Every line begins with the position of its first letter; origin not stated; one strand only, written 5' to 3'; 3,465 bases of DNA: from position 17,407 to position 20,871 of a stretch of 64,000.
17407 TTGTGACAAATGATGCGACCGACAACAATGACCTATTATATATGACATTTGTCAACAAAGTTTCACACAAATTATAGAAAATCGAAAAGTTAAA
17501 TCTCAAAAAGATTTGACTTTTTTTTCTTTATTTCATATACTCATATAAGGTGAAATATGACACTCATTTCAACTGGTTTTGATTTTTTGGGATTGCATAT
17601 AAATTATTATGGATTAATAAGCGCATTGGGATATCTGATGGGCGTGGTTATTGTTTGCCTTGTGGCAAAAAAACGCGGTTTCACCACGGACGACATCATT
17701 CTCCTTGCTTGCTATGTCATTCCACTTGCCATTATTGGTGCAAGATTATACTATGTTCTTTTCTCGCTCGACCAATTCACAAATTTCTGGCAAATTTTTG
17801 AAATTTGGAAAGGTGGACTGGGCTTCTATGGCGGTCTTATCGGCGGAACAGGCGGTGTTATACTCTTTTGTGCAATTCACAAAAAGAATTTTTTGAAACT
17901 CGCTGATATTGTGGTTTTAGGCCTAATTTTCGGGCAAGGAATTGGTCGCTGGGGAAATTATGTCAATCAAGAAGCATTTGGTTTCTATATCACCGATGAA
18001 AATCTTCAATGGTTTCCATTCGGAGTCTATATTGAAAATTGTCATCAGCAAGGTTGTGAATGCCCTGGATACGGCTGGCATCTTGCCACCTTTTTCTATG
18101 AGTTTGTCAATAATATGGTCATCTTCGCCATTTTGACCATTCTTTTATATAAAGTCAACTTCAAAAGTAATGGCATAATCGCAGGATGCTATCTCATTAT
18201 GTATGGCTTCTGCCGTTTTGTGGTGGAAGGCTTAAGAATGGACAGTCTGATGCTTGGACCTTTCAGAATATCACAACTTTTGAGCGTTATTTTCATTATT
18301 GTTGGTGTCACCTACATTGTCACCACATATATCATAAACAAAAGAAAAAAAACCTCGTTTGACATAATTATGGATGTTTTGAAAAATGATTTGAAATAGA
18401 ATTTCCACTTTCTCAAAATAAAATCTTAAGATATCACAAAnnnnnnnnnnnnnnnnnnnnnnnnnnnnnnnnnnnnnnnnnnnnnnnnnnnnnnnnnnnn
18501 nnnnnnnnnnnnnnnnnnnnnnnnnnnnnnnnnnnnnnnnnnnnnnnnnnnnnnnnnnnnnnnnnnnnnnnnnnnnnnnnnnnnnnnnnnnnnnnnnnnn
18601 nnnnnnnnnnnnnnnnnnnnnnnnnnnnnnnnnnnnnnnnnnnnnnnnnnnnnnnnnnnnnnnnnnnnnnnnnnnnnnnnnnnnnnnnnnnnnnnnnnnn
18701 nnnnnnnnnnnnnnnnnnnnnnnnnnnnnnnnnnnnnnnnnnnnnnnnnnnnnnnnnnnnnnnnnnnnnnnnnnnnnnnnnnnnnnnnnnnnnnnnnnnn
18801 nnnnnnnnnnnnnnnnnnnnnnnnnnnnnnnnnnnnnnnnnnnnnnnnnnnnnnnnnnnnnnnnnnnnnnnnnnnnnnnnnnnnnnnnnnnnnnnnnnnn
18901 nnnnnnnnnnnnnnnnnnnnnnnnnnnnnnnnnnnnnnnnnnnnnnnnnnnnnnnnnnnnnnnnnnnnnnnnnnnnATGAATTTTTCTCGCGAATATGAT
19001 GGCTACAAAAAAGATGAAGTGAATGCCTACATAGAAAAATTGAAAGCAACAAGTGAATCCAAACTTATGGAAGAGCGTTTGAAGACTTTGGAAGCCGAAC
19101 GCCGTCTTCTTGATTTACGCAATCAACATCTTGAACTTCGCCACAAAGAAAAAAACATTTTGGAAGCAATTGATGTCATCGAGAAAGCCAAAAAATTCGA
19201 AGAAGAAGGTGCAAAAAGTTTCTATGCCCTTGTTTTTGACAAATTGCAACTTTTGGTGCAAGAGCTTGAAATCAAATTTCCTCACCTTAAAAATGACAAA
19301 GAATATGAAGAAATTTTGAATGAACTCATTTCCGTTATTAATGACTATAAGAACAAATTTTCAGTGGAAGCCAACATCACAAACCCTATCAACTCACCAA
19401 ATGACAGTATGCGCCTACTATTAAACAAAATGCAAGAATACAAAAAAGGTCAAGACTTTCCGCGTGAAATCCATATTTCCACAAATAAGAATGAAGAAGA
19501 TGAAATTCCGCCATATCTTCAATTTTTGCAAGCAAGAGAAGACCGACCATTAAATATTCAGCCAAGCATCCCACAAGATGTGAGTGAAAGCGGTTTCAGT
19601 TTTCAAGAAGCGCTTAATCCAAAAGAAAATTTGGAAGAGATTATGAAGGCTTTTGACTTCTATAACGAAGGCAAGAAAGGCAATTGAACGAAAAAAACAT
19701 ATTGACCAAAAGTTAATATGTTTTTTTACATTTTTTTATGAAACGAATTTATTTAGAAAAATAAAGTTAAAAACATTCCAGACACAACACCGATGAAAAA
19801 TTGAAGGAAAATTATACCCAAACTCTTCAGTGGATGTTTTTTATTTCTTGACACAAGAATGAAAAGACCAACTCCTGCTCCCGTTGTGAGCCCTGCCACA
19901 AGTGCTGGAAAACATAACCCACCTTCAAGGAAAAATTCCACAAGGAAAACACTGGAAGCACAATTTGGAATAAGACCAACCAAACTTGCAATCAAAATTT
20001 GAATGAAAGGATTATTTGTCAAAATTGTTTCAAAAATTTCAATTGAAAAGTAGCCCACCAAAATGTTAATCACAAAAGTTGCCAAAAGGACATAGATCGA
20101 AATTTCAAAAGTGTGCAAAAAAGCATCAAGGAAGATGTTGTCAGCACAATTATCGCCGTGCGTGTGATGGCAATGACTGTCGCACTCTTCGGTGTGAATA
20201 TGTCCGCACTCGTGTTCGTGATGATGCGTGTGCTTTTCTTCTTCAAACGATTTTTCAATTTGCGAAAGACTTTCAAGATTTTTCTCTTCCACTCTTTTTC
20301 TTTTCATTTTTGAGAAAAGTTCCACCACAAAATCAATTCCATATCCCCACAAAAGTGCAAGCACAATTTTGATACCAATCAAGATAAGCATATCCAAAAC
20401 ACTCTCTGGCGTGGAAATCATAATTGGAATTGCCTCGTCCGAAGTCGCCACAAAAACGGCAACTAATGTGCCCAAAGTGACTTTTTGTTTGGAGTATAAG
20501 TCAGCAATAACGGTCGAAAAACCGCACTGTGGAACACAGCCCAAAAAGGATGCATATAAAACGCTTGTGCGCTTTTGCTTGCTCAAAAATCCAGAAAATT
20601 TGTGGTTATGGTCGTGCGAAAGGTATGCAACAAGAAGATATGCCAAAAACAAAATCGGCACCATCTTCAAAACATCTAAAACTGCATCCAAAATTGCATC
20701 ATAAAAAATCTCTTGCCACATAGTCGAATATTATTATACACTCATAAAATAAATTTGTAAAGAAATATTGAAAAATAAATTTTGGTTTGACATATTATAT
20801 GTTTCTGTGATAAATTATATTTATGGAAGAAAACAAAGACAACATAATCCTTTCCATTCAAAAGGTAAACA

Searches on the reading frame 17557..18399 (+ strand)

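Call 12: search_protein_families(library=pfam, proteins=[window:17557-18399:+], max_evalue=0.001)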
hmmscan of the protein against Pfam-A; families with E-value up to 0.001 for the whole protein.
window:17557-18399:+ (280 aa): 1 family
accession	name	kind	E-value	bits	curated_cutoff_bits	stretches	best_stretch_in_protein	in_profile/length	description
PF01790.23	LGT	-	9.6e-64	215.4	24.9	1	9-255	5-239/240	Prolipoprotein diacylglyceryl transferase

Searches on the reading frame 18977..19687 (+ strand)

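Call 12: search_protein_families(library=pfam, proteins=[window:18977-19687:+], max_evalue=0.001)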
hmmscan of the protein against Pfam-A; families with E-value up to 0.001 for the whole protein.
window:18977-19687:+ (236 aa): 0 families

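Call 62: search_protein_families(library=phrogs, proteins=[window:18977-19687:+], max_evalue=0.01)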
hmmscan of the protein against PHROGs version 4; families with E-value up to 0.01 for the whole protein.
window:18977-19687:+ (236 aa): 1 family
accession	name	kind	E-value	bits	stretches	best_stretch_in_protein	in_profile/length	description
phrog_1801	-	tail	0.0025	18.1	1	8-135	184-312/339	tail fiber protein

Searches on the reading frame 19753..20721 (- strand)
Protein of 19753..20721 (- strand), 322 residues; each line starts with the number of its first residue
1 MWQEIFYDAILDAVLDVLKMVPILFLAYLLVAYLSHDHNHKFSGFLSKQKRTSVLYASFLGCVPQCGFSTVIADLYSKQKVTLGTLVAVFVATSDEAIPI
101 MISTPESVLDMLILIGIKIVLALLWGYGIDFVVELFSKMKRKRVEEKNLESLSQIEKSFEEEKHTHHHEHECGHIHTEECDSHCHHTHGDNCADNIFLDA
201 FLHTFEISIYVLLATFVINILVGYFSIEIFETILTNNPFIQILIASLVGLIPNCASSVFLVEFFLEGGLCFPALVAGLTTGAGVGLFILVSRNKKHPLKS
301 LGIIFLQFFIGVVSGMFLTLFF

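Call 12: search_protein_families(library=pfam, proteins=[window:19753-20721:-], max_evalue=0.001)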
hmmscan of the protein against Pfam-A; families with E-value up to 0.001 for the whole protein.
window:19753-20721:- (322 aa): 1 family
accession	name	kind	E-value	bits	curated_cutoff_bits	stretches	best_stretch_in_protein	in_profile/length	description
PF11449.14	ArsP_2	-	3.8e-30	105.7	32.5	2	4-152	4-147/359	Putative, 10TM heavy-metal exporter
